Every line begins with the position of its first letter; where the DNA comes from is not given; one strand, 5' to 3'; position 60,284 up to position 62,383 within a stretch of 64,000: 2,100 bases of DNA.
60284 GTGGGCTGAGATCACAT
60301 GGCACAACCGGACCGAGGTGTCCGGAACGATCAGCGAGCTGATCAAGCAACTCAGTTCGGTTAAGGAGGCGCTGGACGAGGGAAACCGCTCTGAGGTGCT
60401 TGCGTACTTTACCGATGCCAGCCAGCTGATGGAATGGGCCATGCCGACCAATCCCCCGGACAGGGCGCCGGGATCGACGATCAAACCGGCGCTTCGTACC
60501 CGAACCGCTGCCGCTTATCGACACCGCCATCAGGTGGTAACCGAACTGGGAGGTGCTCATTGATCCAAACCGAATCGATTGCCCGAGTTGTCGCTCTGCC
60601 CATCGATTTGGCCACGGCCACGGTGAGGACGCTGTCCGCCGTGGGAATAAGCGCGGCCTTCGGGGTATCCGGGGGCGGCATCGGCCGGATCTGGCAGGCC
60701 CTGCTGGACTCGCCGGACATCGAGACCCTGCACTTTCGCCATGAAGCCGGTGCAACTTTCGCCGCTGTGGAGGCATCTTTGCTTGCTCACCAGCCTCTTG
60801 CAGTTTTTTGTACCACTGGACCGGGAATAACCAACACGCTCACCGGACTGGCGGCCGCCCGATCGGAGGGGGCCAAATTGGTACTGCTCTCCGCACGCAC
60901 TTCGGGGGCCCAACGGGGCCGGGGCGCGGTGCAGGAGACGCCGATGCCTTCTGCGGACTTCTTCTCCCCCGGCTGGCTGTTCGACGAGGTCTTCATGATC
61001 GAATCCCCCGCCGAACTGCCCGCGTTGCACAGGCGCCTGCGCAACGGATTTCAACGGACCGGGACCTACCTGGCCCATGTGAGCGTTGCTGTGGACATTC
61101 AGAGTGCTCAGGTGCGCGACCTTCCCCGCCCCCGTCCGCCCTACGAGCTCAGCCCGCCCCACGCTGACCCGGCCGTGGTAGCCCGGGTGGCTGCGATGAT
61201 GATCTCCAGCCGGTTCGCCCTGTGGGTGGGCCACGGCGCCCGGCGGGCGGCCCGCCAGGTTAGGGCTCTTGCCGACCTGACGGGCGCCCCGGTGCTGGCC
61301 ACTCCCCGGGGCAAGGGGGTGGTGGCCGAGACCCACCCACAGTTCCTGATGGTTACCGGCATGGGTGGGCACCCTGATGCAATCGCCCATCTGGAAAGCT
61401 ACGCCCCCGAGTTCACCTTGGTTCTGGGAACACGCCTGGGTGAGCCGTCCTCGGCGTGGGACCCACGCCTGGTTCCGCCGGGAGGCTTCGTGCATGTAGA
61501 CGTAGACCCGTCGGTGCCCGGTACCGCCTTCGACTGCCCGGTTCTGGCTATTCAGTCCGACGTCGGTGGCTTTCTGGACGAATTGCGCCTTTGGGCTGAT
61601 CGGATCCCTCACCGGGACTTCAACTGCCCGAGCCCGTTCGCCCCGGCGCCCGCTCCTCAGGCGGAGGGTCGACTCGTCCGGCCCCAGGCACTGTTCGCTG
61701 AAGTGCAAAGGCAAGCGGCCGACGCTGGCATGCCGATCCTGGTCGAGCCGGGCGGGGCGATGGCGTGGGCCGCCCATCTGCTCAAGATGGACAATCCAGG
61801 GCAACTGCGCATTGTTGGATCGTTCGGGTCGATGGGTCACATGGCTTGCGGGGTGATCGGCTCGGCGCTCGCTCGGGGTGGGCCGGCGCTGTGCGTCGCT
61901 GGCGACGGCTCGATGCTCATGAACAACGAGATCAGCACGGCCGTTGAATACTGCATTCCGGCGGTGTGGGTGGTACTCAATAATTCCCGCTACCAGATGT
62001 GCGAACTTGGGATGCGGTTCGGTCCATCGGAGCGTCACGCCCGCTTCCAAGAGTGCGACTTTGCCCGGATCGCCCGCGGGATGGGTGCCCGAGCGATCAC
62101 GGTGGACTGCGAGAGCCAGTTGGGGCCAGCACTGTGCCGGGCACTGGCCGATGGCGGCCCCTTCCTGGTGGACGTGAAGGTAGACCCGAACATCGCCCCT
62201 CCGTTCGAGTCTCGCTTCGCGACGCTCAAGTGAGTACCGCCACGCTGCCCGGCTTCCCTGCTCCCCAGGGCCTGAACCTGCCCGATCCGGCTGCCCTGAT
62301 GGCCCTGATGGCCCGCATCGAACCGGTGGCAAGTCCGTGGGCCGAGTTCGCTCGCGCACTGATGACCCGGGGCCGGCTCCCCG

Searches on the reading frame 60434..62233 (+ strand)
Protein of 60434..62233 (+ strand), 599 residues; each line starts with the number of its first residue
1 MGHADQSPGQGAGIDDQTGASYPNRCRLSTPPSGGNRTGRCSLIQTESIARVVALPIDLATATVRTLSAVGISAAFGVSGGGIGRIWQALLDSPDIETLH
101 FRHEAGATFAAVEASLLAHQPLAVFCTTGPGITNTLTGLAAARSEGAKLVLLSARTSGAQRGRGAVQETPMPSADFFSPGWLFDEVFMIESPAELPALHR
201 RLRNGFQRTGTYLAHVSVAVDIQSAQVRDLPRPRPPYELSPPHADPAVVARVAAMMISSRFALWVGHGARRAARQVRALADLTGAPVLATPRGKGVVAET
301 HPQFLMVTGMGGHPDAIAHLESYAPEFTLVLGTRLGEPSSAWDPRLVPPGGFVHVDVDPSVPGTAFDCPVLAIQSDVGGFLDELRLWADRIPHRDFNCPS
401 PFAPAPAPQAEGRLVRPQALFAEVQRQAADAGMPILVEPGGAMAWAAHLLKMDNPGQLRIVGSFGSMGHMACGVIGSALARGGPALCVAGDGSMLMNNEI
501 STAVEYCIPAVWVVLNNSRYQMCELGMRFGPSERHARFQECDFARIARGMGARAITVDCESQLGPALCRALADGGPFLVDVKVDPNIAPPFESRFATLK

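Call 47: search_protein_families(library=ncbifam, proteins=[window:60434-62233:+], max_evalue=1e-8)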
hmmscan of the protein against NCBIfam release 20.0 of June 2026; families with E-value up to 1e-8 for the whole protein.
window:60434-62233:+ (599 aa): 48 families (the best 25 are shown)
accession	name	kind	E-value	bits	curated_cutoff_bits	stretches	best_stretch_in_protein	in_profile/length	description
NF035923.1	TPP_ScyA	equivalog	1.7e-172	574.9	1020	1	49-598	48-602/623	scytonemin biosynthesis protein ScyA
NF035927.1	TPP_ScyA_rel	subfamily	1e-169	565.6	1000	1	59-598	2-546/551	ScyA-related TPP-binding enzyme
TIGR00118.1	acolac_lg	equivalog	5.3e-46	157.2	538.35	1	60-585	4-536/557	biosynthetic-type acetolactate synthase large subunit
NF006122.0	PRK08266.1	subfamily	5.5e-44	150.6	571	1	61-584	8-525/543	hypothetical protein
NF006524.0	PRK08978.1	equivalog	8.3e-43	146.5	738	1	60-585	4-526/548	acetolactate synthase 2 catalytic subunit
NF006016.1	PRK08155.1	equivalog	1.2e-42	146.1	870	1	60-586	6-535/554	acetolactate synthase large subunit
NF006377.0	PRK08611.1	equivalog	4.2e-42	144.5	742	1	61-589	8-535/576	pyruvate oxidase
NF004919.0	PRK06276.1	equivalog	8.3e-41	140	866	1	60-586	4-541/582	acetolactate synthase large subunit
NF005712.0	PRK07524.1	subfamily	1e-40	139.7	500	1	60-584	6-530/536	5-guanidino-2-oxopentanoate decarboxylase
NF004710.0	PRK06048.1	equivalog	6.5e-40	137.1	976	1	58-585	9-539/561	acetolactate synthase large subunit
NF006591.0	PRK09124.1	equivalog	1.6e-39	135.7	792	1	59-584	5-530/574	ubiquinone-dependent pyruvate dehydrogenase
NF006052.0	PRK08199.1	subfamily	1.6e-39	135.6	539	1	61-588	12-542/559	thiamine pyrophosphate protein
NF006187.0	PRK08322.1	equivalog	5.6e-39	134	509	1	61-584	6-529/548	acetolactate synthase large subunit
NF005114.0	PRK06546.1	equivalog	2.8e-38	131.8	893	2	59-365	5-300/578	pyruvate dehydrogenase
NF006378.0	PRK08617.1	equivalog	1.1e-36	126.3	510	2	60-301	11-249/556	acetolactate synthase AlsS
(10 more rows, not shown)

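Call 66: find_encoding_contigs(protein=window:60560-62233:+, flank=10000, max_places=3)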
Protein window:60560-62233:+ (557 aa): 3 contigs read that carry it; 1 place shown.
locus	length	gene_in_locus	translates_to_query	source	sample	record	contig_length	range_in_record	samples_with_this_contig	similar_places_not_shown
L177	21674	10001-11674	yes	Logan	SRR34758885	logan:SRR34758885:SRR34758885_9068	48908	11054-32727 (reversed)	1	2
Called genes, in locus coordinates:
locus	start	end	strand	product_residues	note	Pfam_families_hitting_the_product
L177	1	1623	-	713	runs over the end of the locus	PF00890:FAD_binding_2 (faint), PF01266:DAO (faint), PF01494:FAD_binding_3, PF07992:Pyr_redox_2 (weak), PF12831:FAD_oxidored, PF00561:Abhydrolase_1, PF12146:Hydrolase_4, PF12697:Abhydrolase_6, +2 more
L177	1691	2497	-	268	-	PF11716:MDMPI_N (weak)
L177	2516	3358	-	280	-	-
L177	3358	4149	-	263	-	PF02585:PIG-L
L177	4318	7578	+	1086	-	PF00486:Trans_reg_C, PF03704:BTAD, PF13191:AAA_16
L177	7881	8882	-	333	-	-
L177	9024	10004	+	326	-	PF02153:PDH_N, PF20463:PDH_C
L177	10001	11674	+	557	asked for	PF02776:TPP_enzyme_N, PF00205:TPP_enzyme_M, PF02775:TPP_enzyme_C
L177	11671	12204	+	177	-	PF02627:CMD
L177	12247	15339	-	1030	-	-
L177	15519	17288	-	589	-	PF13555:AAA_29 (faint), PF00005:ABC_tran, PF02463:SMC_N (faint), PF13304:AAA_21 (faint), PF00005:ABC_tran, PF16326:ABC_tran_CTD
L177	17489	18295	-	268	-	PF01209:Ubie_methyltran, PF05175:MTS (weak), PF13489:Methyltransf_23, PF13847:Methyltransf_31, PF08241:Methyltransf_11, PF08242:Methyltransf_12, PF13649:Methyltransf_25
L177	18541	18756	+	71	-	-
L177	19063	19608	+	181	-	PF07702:UTRA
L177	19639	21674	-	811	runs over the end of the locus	PF00912:Transgly, PF00905:Transpeptidase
